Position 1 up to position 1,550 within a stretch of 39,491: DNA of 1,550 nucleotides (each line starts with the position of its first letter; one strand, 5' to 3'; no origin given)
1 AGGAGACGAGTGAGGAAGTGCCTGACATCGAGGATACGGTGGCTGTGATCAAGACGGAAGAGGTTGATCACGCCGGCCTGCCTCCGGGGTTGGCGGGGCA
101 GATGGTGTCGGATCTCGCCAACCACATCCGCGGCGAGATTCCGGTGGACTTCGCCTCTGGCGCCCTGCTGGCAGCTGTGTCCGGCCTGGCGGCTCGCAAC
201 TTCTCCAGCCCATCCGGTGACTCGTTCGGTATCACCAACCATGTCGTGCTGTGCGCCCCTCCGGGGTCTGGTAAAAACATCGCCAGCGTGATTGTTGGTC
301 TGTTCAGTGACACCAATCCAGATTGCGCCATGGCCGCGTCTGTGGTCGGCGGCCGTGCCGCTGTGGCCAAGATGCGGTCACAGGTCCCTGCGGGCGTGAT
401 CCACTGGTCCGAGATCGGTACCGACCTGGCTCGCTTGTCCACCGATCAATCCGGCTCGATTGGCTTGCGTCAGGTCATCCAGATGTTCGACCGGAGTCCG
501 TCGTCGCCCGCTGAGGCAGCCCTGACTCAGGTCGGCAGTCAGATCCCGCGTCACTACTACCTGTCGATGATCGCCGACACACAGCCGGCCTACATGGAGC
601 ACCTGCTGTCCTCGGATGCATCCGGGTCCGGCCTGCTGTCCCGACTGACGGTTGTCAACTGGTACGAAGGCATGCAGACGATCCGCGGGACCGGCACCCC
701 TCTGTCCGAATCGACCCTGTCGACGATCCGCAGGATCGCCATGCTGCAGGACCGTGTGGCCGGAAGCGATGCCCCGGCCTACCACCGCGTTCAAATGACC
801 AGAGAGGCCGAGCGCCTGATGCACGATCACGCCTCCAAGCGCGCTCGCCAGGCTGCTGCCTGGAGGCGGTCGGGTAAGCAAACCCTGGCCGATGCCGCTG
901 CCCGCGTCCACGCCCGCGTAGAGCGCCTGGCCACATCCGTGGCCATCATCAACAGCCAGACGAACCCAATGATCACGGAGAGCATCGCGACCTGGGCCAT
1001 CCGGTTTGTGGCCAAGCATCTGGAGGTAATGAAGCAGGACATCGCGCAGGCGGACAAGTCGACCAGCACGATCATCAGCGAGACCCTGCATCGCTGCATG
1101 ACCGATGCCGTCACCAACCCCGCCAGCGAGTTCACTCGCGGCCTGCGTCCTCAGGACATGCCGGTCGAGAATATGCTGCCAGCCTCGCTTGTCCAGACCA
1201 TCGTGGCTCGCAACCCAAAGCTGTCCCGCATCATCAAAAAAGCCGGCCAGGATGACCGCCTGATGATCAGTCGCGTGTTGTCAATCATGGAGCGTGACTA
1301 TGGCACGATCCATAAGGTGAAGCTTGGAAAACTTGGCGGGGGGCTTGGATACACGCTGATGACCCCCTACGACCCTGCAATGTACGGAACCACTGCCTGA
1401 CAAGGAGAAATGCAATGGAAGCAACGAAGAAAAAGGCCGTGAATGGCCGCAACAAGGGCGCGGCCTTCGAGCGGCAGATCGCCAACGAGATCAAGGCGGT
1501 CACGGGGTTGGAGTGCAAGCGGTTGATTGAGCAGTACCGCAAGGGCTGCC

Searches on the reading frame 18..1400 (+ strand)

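Call 45: search_protein_families(library=pfam, proteins=[window:18-1400:+], max_evalue=0.01)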
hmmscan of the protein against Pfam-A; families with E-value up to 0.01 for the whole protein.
window:18-1400:+ (460 aa): 1 family
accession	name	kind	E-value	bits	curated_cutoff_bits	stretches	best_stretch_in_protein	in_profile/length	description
PF16050.10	CDC73_N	-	0.0079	16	27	0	257-351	119-210/299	Paf1 complex subunit CDC73 N-terminal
